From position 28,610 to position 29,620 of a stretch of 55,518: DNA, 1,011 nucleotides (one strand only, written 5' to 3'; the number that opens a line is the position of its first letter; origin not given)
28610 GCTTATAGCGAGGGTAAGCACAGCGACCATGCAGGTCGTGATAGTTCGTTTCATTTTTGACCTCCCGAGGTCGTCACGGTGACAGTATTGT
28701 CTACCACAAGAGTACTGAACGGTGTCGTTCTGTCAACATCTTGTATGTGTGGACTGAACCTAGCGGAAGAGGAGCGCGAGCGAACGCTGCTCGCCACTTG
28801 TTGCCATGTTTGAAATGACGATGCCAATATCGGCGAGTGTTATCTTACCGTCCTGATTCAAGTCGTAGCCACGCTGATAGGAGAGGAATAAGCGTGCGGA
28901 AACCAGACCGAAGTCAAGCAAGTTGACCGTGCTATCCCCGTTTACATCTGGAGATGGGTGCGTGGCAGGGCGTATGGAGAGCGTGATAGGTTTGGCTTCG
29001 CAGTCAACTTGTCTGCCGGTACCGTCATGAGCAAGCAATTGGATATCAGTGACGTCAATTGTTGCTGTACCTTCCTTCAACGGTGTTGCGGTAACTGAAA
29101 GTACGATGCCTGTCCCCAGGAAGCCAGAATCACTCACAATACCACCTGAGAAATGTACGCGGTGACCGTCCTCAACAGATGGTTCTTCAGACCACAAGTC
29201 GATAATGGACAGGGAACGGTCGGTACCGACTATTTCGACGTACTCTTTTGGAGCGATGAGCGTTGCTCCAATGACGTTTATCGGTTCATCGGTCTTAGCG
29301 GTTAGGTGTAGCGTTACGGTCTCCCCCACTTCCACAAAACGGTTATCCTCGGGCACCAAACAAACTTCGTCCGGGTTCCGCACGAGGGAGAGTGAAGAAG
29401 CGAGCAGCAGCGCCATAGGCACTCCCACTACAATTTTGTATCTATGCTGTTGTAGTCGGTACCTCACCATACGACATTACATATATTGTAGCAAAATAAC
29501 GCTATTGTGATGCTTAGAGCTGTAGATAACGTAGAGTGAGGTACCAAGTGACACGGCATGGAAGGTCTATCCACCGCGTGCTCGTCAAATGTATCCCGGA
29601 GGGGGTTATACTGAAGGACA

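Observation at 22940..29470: Compact non-cellulosomal cohesin-dockerin surface assembly cluster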

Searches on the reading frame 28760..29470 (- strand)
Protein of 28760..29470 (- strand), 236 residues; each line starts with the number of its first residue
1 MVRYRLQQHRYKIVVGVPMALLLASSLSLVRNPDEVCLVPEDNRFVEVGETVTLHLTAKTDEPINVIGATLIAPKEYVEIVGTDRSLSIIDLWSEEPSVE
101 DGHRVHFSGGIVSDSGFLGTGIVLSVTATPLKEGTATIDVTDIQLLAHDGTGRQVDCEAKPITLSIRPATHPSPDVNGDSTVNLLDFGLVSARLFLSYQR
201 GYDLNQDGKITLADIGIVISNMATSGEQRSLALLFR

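Call 3: search_protein_families(library=pfam, proteins=[window:28760-29470:-], max_evalue=1)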
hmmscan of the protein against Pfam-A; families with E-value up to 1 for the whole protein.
window:28760-29470:- (236 aa): 6 families
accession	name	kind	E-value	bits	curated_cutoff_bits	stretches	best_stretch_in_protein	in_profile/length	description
PF00404.24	Dockerin_1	-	6.9e-07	29.8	22.9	1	175-221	3-55/57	Dockerin type I domain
PF00036.39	EF-hand_1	-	0.04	13.9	25.4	1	202-216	9-23/29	EF hand domain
PF13499.12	EF-hand_7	-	0.07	13.9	30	0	202-220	11-29/67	EF-hand domain pair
PF14524.12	Wzt_C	-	0.14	12.5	30.4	1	43-91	25-74/143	Wzt C-terminal domain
PF13405.12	EF-hand_6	-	0.17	12.1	25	0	202-219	9-26/30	EF-hand domain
PF13202.12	EF-hand_5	-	0.67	10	25.9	1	202-212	8-18/25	EF hand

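Call 7: find_homologous_proteins(query=window:28760-29470:-)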
Query window:28760-29470:- (236 aa): 82 proteins with E <= 0.001 among 1354 candidates.
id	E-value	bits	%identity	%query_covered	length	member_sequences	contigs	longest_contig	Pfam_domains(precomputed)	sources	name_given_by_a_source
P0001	6.4e-136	470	100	92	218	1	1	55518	PF00404.25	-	-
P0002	6.7e-112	391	75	100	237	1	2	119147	PF00404.25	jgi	-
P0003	1.2e-96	341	65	99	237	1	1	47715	PF00404.25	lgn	-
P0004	2.9e-95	337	65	100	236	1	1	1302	PF00404.25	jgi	-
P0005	1.5e-92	328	63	99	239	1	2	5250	PF00404.25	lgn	-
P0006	1.6e-92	328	62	99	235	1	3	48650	PF00404.25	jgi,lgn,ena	-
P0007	2.8e-92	327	61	100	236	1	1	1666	-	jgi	-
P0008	1.8e-91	324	63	100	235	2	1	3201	PF00404.25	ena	-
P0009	1.1e-90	322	62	100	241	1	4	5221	PF00404.25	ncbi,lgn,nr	ncbi:MAG: hypothetical protein KBD24_04300 [Candidatus Pacebacteria bacterium]|nr:hypothetical prote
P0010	3.9e-89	317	63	100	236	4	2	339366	PF00404.25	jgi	jgi:hypothetical protein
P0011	4.4e-89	316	61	100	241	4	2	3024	PF00404.25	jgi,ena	jgi:hypothetical protein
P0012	4.4e-89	316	61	100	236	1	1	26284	-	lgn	-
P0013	5.2e-89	316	60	100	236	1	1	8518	-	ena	-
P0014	5.8e-89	316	60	100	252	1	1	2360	PF00404.25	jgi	jgi:hypothetical protein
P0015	7.9e-89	316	61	99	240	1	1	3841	PF00404.25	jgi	jgi:Dockerin type I domain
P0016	1.0e-88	315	63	100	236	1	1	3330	PF00404.25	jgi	-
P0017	1.3e-88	315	62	94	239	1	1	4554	PF00404.25,PF00963.25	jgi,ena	-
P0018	2.1e-88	314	62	95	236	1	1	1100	PF00404.25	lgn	-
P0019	2.4e-88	314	60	100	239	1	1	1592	PF00404.25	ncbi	-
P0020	3.4e-88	314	61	99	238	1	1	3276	PF00404.25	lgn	-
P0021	4.0e-88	313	62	99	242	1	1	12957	PF00404.25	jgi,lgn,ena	-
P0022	4.1e-88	313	59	100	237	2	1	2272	PF00404.25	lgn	-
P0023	6.5e-88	313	59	100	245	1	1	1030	PF00404.25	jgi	jgi:hypothetical protein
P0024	9.3e-88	312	63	98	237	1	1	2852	PF00404.25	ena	-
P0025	1.3e-87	312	61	94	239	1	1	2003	PF00404.25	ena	-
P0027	8.6e-87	309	57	99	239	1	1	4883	PF00404.25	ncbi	-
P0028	1.1e-86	309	60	99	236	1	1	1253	PF00404.25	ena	-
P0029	1.4e-86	308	59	99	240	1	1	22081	PF00404.25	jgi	jgi:hypothetical protein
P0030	3.4e-86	307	59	99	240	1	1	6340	PF00404.25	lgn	-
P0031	3.7e-86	307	58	100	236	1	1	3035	PF00404.25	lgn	-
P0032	4.3e-86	307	59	100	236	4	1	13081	PF00404.25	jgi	jgi:hypothetical protein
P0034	1.7e-85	305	60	95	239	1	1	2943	PF00404.25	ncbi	-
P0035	1.2e-84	302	62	94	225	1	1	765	PF00404.25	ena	-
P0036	1.9e-84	301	57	100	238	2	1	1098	PF00404.25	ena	-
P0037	2.2e-83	298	57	100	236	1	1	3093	PF00404.25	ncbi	-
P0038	3.6e-83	297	58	100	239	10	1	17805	PF00404.25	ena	-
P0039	3.8e-83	297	58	100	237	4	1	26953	PF00404.25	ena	-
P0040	5.3e-83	297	57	99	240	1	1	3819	PF00404.25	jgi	-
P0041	7.2e-83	296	58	99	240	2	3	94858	PF00404.25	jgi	jgi:hypothetical protein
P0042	8.4e-83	296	58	95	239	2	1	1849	PF00404.25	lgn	-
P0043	1.7e-82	295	59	99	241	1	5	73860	PF00404.25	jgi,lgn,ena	-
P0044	2.4e-82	294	58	99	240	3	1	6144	PF00404.25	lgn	-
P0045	5.7e-82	293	57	100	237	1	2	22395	PF00404.25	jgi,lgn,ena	-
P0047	2.4e-81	291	58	100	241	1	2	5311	PF00404.25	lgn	-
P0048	2.9e-81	291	59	94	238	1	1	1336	PF00404.25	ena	-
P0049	2.3e-80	288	57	91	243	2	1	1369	PF00404.25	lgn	-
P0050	8.1e-80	286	56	98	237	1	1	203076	PF00404.25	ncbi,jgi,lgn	-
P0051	8.6e-80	286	58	92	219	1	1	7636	PF00404.25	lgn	-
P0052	1.3e-79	285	59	92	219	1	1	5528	PF00404.25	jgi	jgi:hypothetical protein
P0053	4.3e-79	284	56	100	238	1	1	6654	PF00404.25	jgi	jgi:hypothetical protein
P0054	5.2e-79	283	56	94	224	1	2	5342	PF00404.25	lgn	-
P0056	1.0e-77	279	53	99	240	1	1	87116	PF00404.25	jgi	-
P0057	2.2e-76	275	55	94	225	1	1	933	PF00404.25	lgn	-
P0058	4.5e-76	274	52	99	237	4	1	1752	PF00404.25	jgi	jgi:hypothetical protein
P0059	1.7e-75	272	53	99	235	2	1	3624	PF00404.25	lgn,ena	-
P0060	1.8e-75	272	53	100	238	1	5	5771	PF00404.25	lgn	-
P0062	2.4e-74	268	53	96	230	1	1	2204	PF00404.25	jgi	jgi:hypothetical protein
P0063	3.9e-74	268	54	100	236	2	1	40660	PF00404.25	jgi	jgi:hypothetical protein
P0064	5.0e-74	267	53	99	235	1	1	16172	PF00404.25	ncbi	-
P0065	7.1e-74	267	55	94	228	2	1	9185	PF00404.25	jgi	-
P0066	1.7e-73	265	54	98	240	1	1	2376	PF00404.25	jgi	-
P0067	7.3e-73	263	52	99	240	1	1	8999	PF00404.25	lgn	-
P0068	1.3e-71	259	59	84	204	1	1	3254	PF00404.25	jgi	jgi:hypothetical protein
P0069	9.0e-71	257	52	100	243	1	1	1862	PF00404.25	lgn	-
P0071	9.5e-68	247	53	94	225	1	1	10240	PF00404.25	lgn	-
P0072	2.5e-66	242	48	99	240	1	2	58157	PF00404.25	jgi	jgi:hypothetical protein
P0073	1.2e-64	237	48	100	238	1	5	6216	PF00404.25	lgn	-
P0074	5.7e-60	221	51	86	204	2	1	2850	PF00404.25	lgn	-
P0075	2.4e-56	209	46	94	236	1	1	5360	PF00404.25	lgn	-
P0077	4.3e-49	186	67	56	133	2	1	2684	PF00404.25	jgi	jgi:hypothetical protein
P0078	9.9e-49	184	66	56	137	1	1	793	PF00404.25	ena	-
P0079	2.0e-37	147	54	56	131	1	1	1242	PF00404.25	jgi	jgi:hypothetical protein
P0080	1.4e-30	125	33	93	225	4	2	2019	PF00404.25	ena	-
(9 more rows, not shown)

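Call 8: search_solved_structures(query=window:28760-29470:-, max_evalue=10, show_alignments=2)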
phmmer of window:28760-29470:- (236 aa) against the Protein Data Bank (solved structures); distinct sequences matched with E-value up to 10: 4.
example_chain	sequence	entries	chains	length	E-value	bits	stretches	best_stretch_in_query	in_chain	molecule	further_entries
4u3s_B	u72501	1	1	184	0.019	18.3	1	192-220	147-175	Cellulosomal scaffoldin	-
4wi0_B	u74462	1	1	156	0.048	17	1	179-221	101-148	Cellulosomal scaffoldin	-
5nrk_B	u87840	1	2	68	0.84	12.9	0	173-192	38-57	DocCel5: Type I dockerin repeat domain from A. cellulolyticus family 5 endoglucanase WP_01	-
5nrm_B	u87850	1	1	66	1.5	12.1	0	173-192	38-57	DocCel5: Type I dockerin repeat domain from A. cellulolyticus family 5 endoglucanase WP_01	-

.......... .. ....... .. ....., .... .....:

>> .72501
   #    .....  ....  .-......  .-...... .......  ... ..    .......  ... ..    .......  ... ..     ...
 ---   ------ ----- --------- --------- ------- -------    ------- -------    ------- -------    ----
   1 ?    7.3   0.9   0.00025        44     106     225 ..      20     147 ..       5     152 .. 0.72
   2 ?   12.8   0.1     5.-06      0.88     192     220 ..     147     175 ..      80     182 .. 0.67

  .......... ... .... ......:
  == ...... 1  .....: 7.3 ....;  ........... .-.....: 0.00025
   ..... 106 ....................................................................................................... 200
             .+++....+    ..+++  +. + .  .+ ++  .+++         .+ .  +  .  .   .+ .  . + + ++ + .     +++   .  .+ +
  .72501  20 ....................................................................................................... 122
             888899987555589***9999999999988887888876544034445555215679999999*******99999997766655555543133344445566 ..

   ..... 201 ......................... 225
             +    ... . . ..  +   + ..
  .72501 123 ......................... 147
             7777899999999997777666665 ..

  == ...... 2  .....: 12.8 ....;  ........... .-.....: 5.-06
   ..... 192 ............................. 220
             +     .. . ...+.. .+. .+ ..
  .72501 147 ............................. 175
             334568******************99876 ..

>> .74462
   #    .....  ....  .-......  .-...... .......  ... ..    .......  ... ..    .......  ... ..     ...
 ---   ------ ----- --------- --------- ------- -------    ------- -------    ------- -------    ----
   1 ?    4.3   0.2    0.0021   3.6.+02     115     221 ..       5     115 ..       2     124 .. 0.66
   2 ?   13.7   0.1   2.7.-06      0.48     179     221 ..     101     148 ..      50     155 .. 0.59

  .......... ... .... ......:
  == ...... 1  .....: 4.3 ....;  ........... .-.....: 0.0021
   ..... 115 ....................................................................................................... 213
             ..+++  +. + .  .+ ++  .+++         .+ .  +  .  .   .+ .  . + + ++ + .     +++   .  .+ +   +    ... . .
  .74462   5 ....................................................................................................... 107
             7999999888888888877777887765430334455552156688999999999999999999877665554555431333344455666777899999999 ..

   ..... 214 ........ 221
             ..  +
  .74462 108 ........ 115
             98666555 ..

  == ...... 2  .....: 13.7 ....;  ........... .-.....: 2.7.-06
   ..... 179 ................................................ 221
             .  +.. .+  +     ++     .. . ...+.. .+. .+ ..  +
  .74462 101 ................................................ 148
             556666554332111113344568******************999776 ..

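Call 10: search_solved_structures(query=A1, max_evalue=1, show_alignments=2)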
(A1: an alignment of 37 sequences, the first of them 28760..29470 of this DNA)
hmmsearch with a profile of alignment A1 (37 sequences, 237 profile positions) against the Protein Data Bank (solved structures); distinct sequences matched with E-value up to 1: 31.
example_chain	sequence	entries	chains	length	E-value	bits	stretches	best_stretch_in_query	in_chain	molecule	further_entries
2y3n_B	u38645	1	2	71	0.00014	24.5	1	175-228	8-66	CELLULOSOMAL FAMILY-48 PROCESSIVE GLYCOSIDE HYDROLASE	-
5k39_B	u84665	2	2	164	0.00014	24.5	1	148-223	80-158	Dockerin module from a protein of unknown function | Ig domain protein group 2 domain protein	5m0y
2jnk_A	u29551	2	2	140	0.0002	24.1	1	170-220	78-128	Hyalurononglucosaminidase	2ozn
4fl4_A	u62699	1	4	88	0.0009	21.9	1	174-222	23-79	Glycoside hydrolase family 9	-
1daq_A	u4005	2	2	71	0.0012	21.5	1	175-222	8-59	ENDOGLUCANASE SS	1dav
2mte_A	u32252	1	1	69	0.0012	21.5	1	175-222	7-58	Cellulose 1,4-beta-cellobiosidase (reducing end) CelS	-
4wi0_B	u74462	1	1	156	0.0053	19.4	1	179-224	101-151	Cellulosomal scaffoldin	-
2b59_B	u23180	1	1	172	0.0061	19.2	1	174-226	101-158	Cellulosomal scaffolding protein A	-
4u3s_B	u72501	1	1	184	0.0068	19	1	193-224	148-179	Cellulosomal scaffoldin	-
2yik_A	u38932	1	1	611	0.0076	18.9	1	175-220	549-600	ENDOGLUCANASE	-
2vn5_B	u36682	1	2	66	0.0094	18.6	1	175-222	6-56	ENDOGLUCANASE A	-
3kcp_A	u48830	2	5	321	0.018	17.6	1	174-226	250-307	Cellulosomal-scaffolding protein A | Cellulosome anchoring protein cohesin region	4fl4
4cj0_A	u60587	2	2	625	0.034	16.7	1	174-222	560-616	ENDOGLUCANASE D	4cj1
1clc_A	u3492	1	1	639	0.036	16.7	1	174-222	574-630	ENDOGLUCANASE CELD; EC: 3.2.1.4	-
5g5d_B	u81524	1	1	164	0.045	16.4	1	176-225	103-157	CELLULOSOMAL-SCAFFOLDING PROTEIN A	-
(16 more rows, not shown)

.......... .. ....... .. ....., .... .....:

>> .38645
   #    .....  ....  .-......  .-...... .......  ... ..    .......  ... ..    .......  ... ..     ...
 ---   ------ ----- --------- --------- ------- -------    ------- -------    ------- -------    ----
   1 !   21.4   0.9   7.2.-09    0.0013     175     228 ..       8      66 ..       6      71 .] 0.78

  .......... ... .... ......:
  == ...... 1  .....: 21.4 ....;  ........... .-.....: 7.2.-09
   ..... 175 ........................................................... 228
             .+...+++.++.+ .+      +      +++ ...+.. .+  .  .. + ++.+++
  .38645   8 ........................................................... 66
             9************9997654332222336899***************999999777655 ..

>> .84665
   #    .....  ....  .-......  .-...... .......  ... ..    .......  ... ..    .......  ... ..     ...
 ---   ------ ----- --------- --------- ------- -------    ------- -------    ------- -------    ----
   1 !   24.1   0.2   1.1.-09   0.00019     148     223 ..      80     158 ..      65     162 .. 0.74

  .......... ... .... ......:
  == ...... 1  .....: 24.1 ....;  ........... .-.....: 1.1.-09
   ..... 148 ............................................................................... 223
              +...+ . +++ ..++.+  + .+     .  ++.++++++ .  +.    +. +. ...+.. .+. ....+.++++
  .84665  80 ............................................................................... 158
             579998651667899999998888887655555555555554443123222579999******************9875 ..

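Call 12: find_encoding_contigs(protein=P0010, flank=10000, max_places=3)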
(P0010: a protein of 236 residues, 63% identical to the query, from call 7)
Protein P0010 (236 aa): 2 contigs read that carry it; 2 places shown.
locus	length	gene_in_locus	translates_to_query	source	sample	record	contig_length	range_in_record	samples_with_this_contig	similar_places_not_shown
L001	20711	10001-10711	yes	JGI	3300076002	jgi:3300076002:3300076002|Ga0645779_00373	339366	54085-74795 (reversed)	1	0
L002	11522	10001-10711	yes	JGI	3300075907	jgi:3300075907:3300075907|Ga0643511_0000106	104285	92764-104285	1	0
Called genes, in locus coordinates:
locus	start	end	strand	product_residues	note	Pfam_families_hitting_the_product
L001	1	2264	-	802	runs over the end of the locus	PF03477:ATP-cone, PF17975:RNR_Alpha, PF02867:Ribonuc_red_lgC (faint), PF21995:RNR-II_ins_dom (weak)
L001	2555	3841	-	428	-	PF03952:Enolase_N, PF00113:Enolase_C, PF13378:MR_MLE_C (weak)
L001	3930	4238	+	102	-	-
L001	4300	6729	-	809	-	PF01326:PPDK_N, PF00391:PEP-utilizers, PF02896:PEP-utilizers_C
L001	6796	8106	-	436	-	PF13660:DUF4147, PF05161:MOFRL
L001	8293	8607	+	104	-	PF00856:SET, PF21549:PRDM2_PR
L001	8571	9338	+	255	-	PF01479:S4, PF00849:PseudoU_synth_2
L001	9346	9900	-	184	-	PF01988:VIT1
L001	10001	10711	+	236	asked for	PF00404:Dockerin_1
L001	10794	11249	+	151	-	-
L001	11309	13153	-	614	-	PF00963:Cohesin (weak), PF19077:Big_13 (faint)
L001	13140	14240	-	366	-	-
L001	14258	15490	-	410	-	PF13948:DUF4215 (weak), PF00404:Dockerin_1 (weak)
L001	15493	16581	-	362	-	-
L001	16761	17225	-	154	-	-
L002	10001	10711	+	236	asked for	PF00404:Dockerin_1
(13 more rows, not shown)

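Call 13: find_encoding_contigs(protein=P0050, flank=10000, max_places=3)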
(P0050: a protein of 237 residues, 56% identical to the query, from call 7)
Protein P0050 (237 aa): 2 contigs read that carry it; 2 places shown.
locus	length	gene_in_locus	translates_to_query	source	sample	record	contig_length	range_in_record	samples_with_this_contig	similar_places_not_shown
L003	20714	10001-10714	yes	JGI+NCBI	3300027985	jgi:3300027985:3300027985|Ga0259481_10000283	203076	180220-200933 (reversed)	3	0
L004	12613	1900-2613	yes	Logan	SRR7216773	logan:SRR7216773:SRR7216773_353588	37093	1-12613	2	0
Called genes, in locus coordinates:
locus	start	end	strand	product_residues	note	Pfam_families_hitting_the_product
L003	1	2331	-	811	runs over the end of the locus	PF03477:ATP-cone, PF17975:RNR_Alpha, PF02867:Ribonuc_red_lgC (faint), PF21995:RNR-II_ins_dom (weak)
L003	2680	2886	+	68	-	-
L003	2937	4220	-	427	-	PF03952:Enolase_N, PF00113:Enolase_C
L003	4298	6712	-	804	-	PF01326:PPDK_N, PF00391:PEP-utilizers, PF02896:PEP-utilizers_C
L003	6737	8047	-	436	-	PF13660:DUF4147, PF05161:MOFRL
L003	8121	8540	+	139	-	PF21549:PRDM2_PR (weak), PF00856:SET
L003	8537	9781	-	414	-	-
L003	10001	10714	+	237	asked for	PF00404:Dockerin_1 (weak)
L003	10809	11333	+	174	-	-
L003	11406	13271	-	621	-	PF00963:Cohesin (weak), PF19077:Big_13 (faint)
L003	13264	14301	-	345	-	-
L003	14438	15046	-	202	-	PF03575:Peptidase_S51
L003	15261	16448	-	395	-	PF13948:DUF4215 (weak)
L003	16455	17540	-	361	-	-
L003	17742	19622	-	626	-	-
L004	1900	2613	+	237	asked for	PF00404:Dockerin_1 (weak)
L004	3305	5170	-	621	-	PF00963:Cohesin (weak), PF19077:Big_13 (faint)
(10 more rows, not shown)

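Call 14: find_related_loci(query=A1, collection=genome_contigs, flank=10000)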
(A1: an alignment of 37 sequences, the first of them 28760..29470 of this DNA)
Query A1 (236 aa) in genome_contigs; peptide patterns used: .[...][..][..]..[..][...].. (x = any residue, [..] = any of these).
38 stretches matched a pattern; 28 encode a relative of the query (tblastn E <= 1e-3); 28 distinct loci.
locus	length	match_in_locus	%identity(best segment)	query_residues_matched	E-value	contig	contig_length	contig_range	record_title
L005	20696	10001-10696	56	2-233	1e-88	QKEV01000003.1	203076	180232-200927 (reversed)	MAG: bacterium isolate SZUA-485 scaffold_282, whole genome shotgun sequence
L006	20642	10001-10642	58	13-226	3e-82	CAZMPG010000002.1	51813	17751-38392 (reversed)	MAG TPA_asm: uncultured Candidatus Saccharibacteria bacterium isolate SRP173033_co2_258 genome assembly, contig: NODE_18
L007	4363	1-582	51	41-235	3e-59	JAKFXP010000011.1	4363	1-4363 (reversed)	MAG: Parcubacteria group bacterium isolate ND3_Bin_29 ND3_0004567, whole genome shotgun sequence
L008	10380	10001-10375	60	1-126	3e-45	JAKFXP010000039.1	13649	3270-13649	MAG: Parcubacteria group bacterium isolate ND3_Bin_29 ND3_0000965, whole genome shotgun sequence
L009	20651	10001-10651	38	2-215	4e-41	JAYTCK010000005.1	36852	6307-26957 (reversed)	MAG: bacterium isolate GFS_1518 GFS_1518_4, whole genome shotgun sequence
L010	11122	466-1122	38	6-220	2e-35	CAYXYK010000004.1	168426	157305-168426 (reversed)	MAG TPA_asm: uncultured Candidatus Saccharibacteria bacterium isolate SRP170004_co1_45 genome assembly, contig: NODE_81_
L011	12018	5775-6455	33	1-217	7e-35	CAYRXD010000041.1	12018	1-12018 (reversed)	MAG TPA_asm: uncultured Candidatus Saccharibacteria bacterium isolate binchicken_co125_168 genome assembly, contig: NODE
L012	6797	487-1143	34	6-220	4e-34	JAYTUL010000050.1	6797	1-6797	MAG: bacterium isolate GFS_5529 GFS_5529_49, whole genome shotgun sequence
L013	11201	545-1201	35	6-220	1e-33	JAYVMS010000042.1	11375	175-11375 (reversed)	MAG: bacterium isolate GL61_DN_metabat_65 GL61_DN_metabat_65_41, whole genome shotgun sequence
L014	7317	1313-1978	32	1-220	6e-31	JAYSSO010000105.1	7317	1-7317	MAG: Candidatus Lloydbacteria bacterium isolate GFS_12220 GFS_12220_104, whole genome shotgun sequence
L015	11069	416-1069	34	7-220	3e-29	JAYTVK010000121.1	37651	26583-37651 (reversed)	MAG: Candidatus Lloydbacteria bacterium isolate GFS_5687 GFS_5687_120, whole genome shotgun sequence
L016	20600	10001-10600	33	36-224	9e-24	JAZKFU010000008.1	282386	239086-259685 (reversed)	MAG: Patescibacteria group bacterium isolate DC_RB_04_SPN110320-bin016 DCRB04SPN_B016_0_000000000008, whole genome shotg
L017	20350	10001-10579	31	46-224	3e-21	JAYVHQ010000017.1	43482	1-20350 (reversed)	MAG: Candidatus Kaiserbacteria bacterium isolate GL49_Down_metabinner_27 GL49_Down_metabinner_27_16, whole genome shotgu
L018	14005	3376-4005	27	34-221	4e-21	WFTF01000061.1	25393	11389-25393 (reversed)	MAG: Patescibacteria group bacterium isolate S139_130 k151_43884, whole genome shotgun sequence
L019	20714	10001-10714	30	8-233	4e-21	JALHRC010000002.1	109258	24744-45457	MAG: Candidatus Paceibacterota bacterium isolate maxbin.077 c_000000001155, whole genome shotgun sequence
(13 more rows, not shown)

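Call 17: predict_structure(alignment_id=A1)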
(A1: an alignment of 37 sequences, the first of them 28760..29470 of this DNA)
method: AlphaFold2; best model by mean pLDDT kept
length: 236 residues; sequences in the alignment: 37
mean_pLDDT: 78.1   pTM: 0.66
mean pLDDT of the five models: 78.1, 77.7, 77.2, 75.9, 74.2
residues with pLDDT >= 90: 94; 70-90: 83; 50-70: 15; < 50: 44
segments of 3 or more residues with pLDDT < 50: 1-5, 21-43, 225-236
pLDDT, mean of each block of 10 residues (from residue 1): 51 51 36 35 69 89 95 97 96 98 97 93 93 92 94 87 84 80 78 82 87 81 53 40
secondary structure, 60 per line:
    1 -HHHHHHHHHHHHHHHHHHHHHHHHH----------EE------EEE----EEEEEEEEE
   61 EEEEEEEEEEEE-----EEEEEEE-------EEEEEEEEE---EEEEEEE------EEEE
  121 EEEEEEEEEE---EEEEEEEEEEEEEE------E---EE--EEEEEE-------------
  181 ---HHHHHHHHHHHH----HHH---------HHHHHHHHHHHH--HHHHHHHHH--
elements in order: H2-26 E45-47 E52-72 E78-84 E92-100 E104-110 E117-130 E134-147 E162-167 H184-195 H212-223 H226-234
